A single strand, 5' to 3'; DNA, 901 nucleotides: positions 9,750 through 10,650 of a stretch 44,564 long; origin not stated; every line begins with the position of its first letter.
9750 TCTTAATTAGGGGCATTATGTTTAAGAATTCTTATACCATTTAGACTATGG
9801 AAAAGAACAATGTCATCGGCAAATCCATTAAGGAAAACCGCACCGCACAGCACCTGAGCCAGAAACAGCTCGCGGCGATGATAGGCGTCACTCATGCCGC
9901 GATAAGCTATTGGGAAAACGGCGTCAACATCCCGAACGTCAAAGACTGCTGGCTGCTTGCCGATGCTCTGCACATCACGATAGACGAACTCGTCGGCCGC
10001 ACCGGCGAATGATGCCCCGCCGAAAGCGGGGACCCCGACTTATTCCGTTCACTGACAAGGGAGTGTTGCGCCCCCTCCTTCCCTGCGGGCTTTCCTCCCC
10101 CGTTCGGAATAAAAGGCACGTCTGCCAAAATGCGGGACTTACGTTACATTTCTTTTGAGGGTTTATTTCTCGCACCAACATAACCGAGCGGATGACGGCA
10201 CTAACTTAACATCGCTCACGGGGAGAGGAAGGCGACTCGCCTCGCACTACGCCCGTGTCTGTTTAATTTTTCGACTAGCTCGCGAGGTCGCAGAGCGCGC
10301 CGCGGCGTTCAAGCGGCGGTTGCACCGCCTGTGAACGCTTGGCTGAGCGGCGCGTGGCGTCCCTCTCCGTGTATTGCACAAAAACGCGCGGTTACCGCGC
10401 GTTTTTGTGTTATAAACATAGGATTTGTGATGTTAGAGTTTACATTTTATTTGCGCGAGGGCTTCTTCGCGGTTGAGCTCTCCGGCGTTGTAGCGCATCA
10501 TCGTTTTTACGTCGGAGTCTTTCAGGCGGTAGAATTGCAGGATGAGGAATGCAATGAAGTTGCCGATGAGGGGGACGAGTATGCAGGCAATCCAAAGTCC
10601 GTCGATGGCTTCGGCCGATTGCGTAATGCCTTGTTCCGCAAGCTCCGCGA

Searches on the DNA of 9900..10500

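Call 61: search_rna_families(source=window, start=9900, end=10500, threshold=evalue, max_evalue=10, show_alignments=2)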
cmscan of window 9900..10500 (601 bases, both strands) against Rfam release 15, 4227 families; matches with E-value up to 10: 12.
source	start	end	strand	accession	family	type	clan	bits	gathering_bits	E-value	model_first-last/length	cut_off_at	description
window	10372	10405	+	RF02057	STnc40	Gene; sRNA;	-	18.1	45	2.2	34-68/70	no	Salmonella enterica sRNA STnc40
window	10378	10474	-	RF00370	sroD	Gene; sRNA;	-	17.6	50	0.81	1-86/86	no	sroD RNA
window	10379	10446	-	RF02057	STnc40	Gene; sRNA;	-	17.5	45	3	1-70/70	no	Salmonella enterica sRNA STnc40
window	10379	10466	-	RF01676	P31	Gene; sRNA;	-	16.6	40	1.8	1-82/82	no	Pseudomonas sRNA P31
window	10384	10455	+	RF02538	TarB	Gene; sRNA;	-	16.5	80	1.9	1-79/79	no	Vibrio ToxT activated RNA TarB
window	10012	10092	+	RF00594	SNORD86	Gene; snRNA; snoRNA; CD-box;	-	16.3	35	2.6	1-86/86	no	Small nucleolar RNA SNORD86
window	10373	10409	+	RF02067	STnc310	Gene; sRNA;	-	15.8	40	3.3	1-61/61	no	Salmonella enterica sRNA STnc310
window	10380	10406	+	RF03390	mir-2450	Gene; miRNA;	-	15.7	59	4.9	1-73/73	no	mir-2450 microRNA precursor family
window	10378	10500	-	RF00512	Leu_leader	Cis-reg; leader;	-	15.4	50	2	16-148/148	5'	Leucine operon leader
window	10335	10403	+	RF01411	BsrF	Gene; sRNA;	-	14.1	50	7.8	1-113/113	no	BsrF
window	10337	10407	+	RF01394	isrK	Gene; sRNA;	-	12.4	50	4.6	1-77/77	no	isrK Hfq binding RNA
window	10379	10413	-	RF01670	P17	Gene; sRNA;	-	11.4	45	2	246-282/282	no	Pseudomonas sRNA P17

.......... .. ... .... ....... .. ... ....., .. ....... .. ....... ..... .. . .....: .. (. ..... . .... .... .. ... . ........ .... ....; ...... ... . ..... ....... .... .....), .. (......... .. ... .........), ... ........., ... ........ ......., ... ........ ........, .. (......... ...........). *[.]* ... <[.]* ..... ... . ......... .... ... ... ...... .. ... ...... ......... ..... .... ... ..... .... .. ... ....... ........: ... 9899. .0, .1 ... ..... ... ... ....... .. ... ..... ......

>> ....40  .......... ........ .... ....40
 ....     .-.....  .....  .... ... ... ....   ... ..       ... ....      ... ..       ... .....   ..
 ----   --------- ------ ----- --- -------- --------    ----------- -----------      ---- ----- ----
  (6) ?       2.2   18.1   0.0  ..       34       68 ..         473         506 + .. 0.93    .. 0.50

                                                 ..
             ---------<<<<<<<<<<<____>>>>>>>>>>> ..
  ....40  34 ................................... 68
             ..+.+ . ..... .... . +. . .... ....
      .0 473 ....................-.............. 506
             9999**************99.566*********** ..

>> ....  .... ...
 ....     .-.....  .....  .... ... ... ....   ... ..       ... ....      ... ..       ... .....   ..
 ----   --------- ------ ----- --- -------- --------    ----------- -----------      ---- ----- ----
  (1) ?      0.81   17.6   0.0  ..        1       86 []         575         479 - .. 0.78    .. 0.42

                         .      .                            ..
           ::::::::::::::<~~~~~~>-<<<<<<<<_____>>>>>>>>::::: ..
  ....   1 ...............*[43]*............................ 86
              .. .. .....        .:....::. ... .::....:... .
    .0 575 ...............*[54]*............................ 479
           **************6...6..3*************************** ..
